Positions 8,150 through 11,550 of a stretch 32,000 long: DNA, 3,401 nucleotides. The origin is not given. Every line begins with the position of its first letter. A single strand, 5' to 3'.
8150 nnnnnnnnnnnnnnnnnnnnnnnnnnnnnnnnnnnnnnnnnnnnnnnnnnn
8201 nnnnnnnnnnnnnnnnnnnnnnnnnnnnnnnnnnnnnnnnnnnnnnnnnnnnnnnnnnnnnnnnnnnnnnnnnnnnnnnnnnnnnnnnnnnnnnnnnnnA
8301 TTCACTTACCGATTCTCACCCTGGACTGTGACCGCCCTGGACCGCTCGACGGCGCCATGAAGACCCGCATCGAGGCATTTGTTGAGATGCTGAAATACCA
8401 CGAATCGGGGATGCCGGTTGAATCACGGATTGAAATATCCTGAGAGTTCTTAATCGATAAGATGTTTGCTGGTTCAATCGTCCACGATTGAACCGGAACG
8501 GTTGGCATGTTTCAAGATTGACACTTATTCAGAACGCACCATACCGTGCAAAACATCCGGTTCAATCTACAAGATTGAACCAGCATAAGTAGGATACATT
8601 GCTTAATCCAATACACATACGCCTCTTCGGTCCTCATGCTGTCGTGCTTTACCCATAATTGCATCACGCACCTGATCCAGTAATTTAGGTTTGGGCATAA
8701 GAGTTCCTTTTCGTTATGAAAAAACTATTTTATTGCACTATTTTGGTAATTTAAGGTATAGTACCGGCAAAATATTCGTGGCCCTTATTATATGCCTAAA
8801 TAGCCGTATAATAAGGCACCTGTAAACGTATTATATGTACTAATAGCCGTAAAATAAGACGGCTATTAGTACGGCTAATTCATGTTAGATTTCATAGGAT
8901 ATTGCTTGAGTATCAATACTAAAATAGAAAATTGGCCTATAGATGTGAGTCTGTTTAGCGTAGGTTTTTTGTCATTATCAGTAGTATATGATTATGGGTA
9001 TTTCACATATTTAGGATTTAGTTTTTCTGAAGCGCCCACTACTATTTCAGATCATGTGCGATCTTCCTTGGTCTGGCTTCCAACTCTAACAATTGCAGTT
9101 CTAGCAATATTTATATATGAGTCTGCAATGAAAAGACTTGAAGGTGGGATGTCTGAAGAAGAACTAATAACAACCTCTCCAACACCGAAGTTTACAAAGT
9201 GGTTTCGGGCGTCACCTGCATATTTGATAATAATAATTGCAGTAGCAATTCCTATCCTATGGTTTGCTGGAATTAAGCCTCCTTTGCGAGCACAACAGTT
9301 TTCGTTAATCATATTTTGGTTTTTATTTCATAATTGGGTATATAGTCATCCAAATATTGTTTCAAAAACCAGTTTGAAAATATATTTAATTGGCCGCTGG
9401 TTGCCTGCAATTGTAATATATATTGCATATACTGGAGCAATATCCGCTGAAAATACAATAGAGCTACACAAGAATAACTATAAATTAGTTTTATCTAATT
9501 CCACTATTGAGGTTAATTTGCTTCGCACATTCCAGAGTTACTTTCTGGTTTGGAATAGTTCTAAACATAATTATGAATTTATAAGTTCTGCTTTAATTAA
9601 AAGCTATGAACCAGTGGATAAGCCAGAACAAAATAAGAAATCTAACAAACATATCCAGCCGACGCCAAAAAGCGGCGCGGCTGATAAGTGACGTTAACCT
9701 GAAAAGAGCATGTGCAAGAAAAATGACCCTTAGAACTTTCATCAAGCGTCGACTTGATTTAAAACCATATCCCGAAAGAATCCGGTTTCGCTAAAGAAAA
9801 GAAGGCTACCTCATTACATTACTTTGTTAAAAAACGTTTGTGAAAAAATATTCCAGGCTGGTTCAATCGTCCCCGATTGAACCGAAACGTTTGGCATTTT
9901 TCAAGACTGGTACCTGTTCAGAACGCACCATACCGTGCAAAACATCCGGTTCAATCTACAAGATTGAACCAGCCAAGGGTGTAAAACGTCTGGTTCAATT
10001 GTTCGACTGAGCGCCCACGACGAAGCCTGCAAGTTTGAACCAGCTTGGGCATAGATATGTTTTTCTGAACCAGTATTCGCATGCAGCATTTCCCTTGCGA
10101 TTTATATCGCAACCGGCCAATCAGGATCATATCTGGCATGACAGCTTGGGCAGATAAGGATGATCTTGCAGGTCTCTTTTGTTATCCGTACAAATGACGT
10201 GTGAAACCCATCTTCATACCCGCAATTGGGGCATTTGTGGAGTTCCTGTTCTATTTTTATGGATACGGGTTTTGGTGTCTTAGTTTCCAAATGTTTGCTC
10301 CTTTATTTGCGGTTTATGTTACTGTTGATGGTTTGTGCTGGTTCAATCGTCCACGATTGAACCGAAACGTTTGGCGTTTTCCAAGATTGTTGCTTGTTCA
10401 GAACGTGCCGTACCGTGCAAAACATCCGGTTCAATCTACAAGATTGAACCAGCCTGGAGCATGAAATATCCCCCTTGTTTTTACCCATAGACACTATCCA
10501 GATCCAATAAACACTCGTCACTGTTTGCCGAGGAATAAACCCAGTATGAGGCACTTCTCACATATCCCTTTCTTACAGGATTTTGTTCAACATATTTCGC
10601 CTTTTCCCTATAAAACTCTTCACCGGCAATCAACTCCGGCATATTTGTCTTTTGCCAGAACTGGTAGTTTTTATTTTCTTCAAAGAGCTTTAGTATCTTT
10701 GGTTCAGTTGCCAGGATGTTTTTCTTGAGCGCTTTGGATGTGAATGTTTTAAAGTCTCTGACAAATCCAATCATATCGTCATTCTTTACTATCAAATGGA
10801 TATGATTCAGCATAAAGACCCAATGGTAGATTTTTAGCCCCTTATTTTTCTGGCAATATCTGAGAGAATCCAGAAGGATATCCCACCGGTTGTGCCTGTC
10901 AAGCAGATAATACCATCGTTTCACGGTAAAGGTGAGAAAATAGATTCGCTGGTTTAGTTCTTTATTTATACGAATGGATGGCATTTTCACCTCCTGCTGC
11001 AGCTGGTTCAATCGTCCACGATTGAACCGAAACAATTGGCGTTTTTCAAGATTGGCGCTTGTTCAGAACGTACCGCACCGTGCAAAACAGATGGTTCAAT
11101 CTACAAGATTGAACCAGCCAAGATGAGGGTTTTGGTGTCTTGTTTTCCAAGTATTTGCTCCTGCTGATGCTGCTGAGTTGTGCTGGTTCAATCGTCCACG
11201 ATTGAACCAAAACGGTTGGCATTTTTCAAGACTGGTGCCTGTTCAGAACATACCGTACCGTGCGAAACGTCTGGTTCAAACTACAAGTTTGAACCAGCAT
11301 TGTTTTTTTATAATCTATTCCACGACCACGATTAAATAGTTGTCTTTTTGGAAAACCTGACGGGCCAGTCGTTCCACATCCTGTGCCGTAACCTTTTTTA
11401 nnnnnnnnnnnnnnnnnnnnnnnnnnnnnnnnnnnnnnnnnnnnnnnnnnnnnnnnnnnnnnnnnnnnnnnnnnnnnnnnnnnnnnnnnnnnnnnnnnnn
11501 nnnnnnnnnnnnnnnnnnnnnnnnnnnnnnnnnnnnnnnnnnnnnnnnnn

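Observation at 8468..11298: RAYT transposase embedded in a cluster of five exactly 117-bp REPIN-like elements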

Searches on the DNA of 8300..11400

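Call 60: search_rna_families(source=window, start=8300, end=11400, threshold=evalue, max_evalue=1)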
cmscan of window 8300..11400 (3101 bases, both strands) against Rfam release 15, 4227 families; matches with E-value up to 1: 1.
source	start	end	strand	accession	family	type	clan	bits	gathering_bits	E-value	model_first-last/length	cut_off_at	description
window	8837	8872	+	RF01028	mir-633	Gene; miRNA;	-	26.4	90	0.019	25-59/85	no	mir-633 microRNA precursor family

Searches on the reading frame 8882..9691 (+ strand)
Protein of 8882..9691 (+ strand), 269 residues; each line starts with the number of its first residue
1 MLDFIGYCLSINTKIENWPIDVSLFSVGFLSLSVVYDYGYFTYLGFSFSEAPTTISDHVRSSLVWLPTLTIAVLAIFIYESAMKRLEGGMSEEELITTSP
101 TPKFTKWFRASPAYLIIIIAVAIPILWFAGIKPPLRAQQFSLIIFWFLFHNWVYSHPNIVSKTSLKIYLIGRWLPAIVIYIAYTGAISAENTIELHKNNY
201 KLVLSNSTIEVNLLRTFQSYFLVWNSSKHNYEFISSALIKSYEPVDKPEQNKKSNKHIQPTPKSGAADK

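Call 5: search_protein_families(library=pfam, proteins=[window:8882-9691:+], max_evalue=0.01)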
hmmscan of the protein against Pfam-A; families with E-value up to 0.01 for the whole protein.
window:8882-9691:+ (269 aa): 0 families

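Call 21: search_protein_families(library=ncbifam, proteins=[window:8882-9691:+], max_evalue=1)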
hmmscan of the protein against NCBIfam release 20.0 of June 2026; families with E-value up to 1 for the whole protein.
window:8882-9691:+ (269 aa): 1 family
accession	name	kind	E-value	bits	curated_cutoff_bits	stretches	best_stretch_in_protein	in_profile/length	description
NF033218.1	anchor_AmaP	equivalog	0.82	9.4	55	1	114-223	9-108/166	alkaline shock response membrane anchor protein AmaP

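Call 81: search_protein_families(library=pfam, proteins=[window:8882-9691:+], max_evalue=1)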
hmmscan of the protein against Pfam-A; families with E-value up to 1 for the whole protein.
window:8882-9691:+ (269 aa): 0 families

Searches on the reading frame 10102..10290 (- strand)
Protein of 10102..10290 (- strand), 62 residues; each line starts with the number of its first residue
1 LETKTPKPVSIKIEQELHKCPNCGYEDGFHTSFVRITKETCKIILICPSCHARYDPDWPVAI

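Call 5: search_protein_families(library=pfam, proteins=[window:10102-10290:-], max_evalue=0.01)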
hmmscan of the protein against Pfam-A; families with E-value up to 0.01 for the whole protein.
window:10102-10290:- (62 aa): 7 families
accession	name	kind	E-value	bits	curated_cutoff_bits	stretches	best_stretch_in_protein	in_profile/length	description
PF14369.11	Zn_ribbon_19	-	0.00065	20.2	30.8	0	33-52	11-29/35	zinc-ribbon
PF23499.1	YnfU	-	0.0013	19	27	1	19-52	18-46/49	YnfU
PF24460.1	DUF7575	-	0.0025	17.6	28.5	0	18-26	4-12/28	Domain of unknown function (DUF7575)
PF13717.11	Zn_ribbon_4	-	0.0036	17.7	30.3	0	45-55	3-13/36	zinc-ribbon domain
PF13240.11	Zn_Ribbon_1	-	0.0049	17.1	25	0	19-26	1-8/23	zinc-ribbon domain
PF13248.11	Zn_ribbon_3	-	0.0055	16.6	27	0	19-25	18-24/26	zinc-ribbon domain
PF23451.1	Zn_ribbon_PaaD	-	0.0086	16.1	27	0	12-53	9-48/53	PaaD zinc beta ribbon domain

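Call 21: search_protein_families(library=ncbifam, proteins=[window:10102-10290:-], max_evalue=1)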
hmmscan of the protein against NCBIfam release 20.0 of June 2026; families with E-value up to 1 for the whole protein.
window:10102-10290:- (62 aa): 15 families
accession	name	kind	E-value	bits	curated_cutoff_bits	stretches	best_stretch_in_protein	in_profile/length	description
NF038384.1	zinc_YnfU_fam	subfamily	8.3e-05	22.1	36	1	19-56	18-50/52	YnfU family zinc-binding protein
NF041911.1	HVO_0649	equivalog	0.00014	21.7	70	1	13-53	18-58/65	HVO_0649 family zinc finger protein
TIGR02098.1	MJ0042_CXXC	domain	0.0049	16.5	20.9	1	45-54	3-12/38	MJ0042-type zinc finger domain-containing protein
TIGR02159.1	PA_CoA_Oxy4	equivalog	0.0054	17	108.15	1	10-55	98-141/146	1,2-phenylacetyl-CoA epoxidase subunit PaaD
NF041374.1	GDCCVxC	domain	0.0067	16.6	40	1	19-56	4-36/58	GDCCVxC domain-containing (seleno)protein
NF045720.1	rubredox_RCKP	subfamily_domain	0.0097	15.5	45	1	18-29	20-31/34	RCKP-type rubredoxin-like domain-containing protein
TIGR03655.1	anti_R_Lar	subfamily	0.0099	16.2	39.6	1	17-54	1-38/55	Lar family restriction alleviation protein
NF011481.0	PRK14890.1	equivalog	0.016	15.2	61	1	17-26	50-59/61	putative Zn-ribbon RNA-binding protein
NF041197.2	CxxC_Se_CxxC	equivalog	0.035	14.3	40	1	40-56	13-30/53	dual CXXC motif small (seleno)protein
NF011482.0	PRK14892.1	equivalog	0.036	14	109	1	16-55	20-53/101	putative transcription elongation factor Elf1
TIGR04104.1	cxxc_20_cxxc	subfamily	0.061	13.7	45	1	18-55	1-36/93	TIGR04104 family putative zinc finger protein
TIGR04165.1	methano_modCys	hypoth_equivalog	0.16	12.2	60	1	12-27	2-17/50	TIGR04165 family Cys-rich peptide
NF011302.0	PRK14714.1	equivalog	0.26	8.7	1791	1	7-57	670-718/1350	DNA-directed DNA polymerase II large subunit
TIGR02605.1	CxxC_CxxC_SSSS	subfamily_domain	0.61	10.2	31.3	0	15-25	24-34/52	FmdB family zinc ribbon protein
NF040506.1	PG0870_Nterm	domain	0.68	10.1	50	0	17-29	11-23/56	PG0870-related protein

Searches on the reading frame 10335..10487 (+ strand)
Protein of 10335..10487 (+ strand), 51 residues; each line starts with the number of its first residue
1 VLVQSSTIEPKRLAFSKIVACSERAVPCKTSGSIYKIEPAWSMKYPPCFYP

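Call 68: find_homologous_proteins(query=window:10335-10487:+, max_evalue=1)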
Query seq(51 aa) (51 aa): 1 proteins with E <= 1 among 1 candidates.
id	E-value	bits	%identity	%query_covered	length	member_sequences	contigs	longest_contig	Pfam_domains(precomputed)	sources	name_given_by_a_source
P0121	1.5e-4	39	68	78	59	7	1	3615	-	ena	-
